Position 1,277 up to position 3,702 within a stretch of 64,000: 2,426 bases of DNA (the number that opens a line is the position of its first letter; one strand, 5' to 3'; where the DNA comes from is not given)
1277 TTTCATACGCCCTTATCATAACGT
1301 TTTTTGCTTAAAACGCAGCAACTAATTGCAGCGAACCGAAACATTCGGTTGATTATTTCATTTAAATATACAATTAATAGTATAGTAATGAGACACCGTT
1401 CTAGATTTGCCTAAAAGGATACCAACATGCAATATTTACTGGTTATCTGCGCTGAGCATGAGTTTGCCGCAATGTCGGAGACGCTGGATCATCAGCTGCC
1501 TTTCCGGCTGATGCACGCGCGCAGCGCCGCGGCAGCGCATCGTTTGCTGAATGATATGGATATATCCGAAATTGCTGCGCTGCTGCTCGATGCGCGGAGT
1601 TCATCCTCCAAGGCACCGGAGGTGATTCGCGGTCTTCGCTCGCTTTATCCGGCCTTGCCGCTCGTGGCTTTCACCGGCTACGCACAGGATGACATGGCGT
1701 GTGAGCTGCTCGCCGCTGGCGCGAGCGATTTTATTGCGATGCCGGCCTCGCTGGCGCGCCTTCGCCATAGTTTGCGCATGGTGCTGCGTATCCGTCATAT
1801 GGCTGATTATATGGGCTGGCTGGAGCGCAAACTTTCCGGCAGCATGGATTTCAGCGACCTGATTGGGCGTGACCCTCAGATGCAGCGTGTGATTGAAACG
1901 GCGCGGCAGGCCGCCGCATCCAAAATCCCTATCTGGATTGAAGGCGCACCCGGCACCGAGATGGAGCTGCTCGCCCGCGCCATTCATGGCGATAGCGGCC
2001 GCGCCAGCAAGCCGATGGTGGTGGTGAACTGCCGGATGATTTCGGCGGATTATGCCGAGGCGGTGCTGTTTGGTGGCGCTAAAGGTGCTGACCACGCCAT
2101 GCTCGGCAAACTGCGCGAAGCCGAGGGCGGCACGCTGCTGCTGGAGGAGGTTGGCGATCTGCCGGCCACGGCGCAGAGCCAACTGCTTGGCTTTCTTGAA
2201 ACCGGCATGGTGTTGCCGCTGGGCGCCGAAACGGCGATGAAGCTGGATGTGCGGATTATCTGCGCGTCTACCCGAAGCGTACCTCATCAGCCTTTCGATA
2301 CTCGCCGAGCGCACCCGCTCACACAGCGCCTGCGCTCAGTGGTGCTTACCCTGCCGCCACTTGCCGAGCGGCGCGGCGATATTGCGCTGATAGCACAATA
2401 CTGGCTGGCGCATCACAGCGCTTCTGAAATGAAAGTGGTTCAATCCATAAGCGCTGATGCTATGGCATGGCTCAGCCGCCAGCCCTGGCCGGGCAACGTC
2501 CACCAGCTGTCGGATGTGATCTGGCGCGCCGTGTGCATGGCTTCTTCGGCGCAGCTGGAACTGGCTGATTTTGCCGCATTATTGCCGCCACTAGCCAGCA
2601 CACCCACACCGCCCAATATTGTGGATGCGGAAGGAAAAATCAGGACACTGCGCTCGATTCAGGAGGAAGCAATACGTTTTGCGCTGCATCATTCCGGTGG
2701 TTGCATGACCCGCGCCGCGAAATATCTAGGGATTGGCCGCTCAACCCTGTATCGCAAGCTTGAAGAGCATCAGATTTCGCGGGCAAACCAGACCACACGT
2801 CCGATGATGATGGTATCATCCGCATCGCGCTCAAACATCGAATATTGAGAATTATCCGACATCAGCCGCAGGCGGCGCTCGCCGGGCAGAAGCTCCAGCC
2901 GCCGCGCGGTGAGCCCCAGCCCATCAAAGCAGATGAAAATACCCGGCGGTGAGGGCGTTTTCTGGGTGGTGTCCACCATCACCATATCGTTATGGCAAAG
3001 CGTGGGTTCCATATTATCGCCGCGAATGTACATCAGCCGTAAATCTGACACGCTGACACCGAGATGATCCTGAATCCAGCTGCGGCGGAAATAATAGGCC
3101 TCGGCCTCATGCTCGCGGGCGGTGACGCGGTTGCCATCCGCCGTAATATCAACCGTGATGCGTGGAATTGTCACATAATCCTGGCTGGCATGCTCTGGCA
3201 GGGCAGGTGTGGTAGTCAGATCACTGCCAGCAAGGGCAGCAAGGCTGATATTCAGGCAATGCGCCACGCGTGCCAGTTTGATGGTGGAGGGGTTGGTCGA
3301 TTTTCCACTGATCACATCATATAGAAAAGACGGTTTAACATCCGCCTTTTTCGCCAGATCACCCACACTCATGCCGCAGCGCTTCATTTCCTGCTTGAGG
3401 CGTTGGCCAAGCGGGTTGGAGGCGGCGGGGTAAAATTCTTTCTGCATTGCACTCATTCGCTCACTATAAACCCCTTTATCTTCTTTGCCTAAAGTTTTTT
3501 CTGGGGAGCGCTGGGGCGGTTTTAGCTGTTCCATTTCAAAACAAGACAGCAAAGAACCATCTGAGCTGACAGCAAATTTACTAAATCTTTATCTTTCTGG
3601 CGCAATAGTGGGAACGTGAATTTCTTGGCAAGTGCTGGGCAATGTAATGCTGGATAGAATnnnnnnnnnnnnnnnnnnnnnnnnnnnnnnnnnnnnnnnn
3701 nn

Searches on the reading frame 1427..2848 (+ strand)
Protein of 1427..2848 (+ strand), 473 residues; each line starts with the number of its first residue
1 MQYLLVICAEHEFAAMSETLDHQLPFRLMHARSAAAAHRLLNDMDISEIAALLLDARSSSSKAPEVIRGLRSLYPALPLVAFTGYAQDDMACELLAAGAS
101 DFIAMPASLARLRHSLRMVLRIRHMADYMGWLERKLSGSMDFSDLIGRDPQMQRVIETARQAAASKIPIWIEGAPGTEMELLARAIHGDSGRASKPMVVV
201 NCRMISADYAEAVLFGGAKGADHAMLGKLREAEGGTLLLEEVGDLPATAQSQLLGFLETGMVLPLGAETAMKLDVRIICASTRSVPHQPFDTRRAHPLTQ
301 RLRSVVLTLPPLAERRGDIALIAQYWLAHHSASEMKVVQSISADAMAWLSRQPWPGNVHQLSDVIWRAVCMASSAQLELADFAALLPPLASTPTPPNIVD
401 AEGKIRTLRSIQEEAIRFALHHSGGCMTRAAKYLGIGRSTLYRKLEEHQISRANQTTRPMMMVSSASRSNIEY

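Call 18: search_protein_families(library=pfam, proteins=[window:1427-2848:+])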
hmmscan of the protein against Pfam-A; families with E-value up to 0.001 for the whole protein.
window:1427-2848:+ (473 aa): 5 families
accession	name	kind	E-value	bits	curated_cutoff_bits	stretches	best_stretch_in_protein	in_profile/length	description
PF00158.32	Sigma54_activat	-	1.1e-35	123.2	20.2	1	145-304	1-164/168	Sigma-54 interaction domain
PF25601.1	AAA_lid_14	-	2.8e-16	59.5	27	1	314-384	2-72/87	AAA+ ATPase lid domain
PF14532.12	Sigma54_activ_2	-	7.5e-16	59.1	25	1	146-312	1-138/138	Sigma-54 interaction domain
PF02954.25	HTH_8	-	1.8e-11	44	22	1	407-447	1-41/42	Bacterial regulatory protein, Fis family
PF00072.30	Response_reg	-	3.1e-06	27.7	30.2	1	29-116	23-110/111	Response regulator receiver domain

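Call 81: search_protein_families(library=ncbifam, proteins=[window:1427-2848:+], max_evalue=1e-20)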
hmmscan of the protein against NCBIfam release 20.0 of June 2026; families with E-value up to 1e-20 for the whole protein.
window:1427-2848:+ (473 aa): 22 families
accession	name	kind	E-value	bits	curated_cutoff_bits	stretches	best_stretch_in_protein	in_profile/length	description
TIGR02915.1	PEP_resp_reg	equivalog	4.5e-68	230.1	502.6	1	61-450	58-444/445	PEP-CTERM-box response regulator transcription factor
NF008469.0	PRK11361.1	equivalog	2.3e-66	224.4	714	1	6-453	9-459/461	acetoacetate metabolism transcriptional regulator AtoC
TIGR01818.1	ntrC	equivalog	6.7e-63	213.1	558.6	1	24-447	18-462/463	nitrogen regulation protein NR(I)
NF041946.1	LuxO_transreg_Vib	equivalog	1.5e-60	205.3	800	1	40-449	32-461/463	quorum-sensing sigma-54 dependent transcriptional regulator LuxO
NF051870.1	NAssimRespRegNtrX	equivalog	3.5e-59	200.9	600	1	30-446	27-448/452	nitrogen assimilation response regulator NtrX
NF007689.0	PRK10365.1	equivalog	5.5e-58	196.8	760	1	49-445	50-439/441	sigma-54-dependent response regulator transcription factor ZraR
NF008485.2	PRK11388.1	equivalog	1.3e-57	195.6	551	1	138-453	327-640/643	dihydroxyacetone kinase operon transcriptional regulator DhaR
NF011695.0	PRK15115.1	equivalog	5.8e-54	183.5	763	1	27-451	32-439/445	two-component system response regulator GlrR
NF041552.1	TF_PrdR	equivalog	9.4e-54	182.7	795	1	137-448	262-576/577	sigma-54 dependent transcriptional regulator PrdR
NF050807.1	TransRegFlbDCaul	equivalog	3.6e-53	181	750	1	140-449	115-439/454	sigma-54-dependent transcriptional regulator FlbD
NF003451.0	PRK05022.1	equivalog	2.8e-52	178.1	476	1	139-444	186-504/512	nitric oxide reductase transcriptional regulator NorR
NF008176.1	PRK10923.1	equivalog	6.3e-50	170.1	620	1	35-448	34-466/469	nitrogen regulation protein NR(I)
NF038308.1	RNA_repair_RtcR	equivalog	9.7e-49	166.6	650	1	138-442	175-505/530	RNA repair transcriptional activator RtcR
TIGR02329.1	propionate_PrpR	equivalog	1.9e-48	165.4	499.2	1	135-446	204-525/526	propionate catabolism operon regulatory protein PrpR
NF008085.0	PRK10820.1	equivalog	3.3e-48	164.6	576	1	138-455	199-517/520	transcriptional regulator TyrR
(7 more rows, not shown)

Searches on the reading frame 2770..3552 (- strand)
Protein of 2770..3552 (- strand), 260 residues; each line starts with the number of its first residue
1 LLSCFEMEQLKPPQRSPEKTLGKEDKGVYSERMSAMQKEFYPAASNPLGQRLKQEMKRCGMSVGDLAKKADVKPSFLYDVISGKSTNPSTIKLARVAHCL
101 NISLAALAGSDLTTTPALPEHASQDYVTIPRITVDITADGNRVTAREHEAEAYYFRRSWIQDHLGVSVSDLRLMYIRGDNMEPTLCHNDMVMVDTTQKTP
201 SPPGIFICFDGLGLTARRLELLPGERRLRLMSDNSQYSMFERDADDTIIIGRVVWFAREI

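Call 3: search_protein_families(library=pfam, proteins=[window:2770-3552:-])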
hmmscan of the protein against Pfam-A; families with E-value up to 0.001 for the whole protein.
window:2770-3552:- (260 aa): 4 families
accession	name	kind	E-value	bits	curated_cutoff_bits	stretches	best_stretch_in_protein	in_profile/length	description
PF00717.28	Peptidase_S24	-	3.1e-11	43.4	23.3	1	142-254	11-116/116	Peptidase S24-like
PF01381.28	HTH_3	-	2.1e-08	34.5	23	1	52-106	1-54/55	Helix-turn-helix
PF13560.12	HTH_31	-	3.6e-05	24.4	27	1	48-101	2-55/64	Helix-turn-helix domain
PF13443.12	HTH_26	-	0.0003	21.4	22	1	51-105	1-55/63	Cro/C1-type HTH DNA-binding domain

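Call 4: search_protein_families(library=ncbifam, proteins=[window:2770-3552:-])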
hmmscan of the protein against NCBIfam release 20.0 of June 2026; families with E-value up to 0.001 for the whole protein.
window:2770-3552:- (260 aa): 4 families
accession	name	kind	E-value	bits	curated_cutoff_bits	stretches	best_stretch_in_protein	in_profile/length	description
NF048000.1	ECH1013_TF_S24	equivalog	1.6e-44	152.3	300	1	50-259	5-203/204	ECH_1013 family putative transcriptional regulator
NF006015.0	PRK08154.1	subfamily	9.5e-07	28.3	204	1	43-115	26-97/314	anaerobic benzoate catabolism transcriptional regulator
NF010465.0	PRK13890.1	equivalog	6.2e-05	23.1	96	1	59-112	17-70/121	conjugal transfer protein TrbA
NF046032.1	TransRegSlrRBacil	equivalog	0.00011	22.3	250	1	54-108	8-62/149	HTH-type transcriptional regulator SlrR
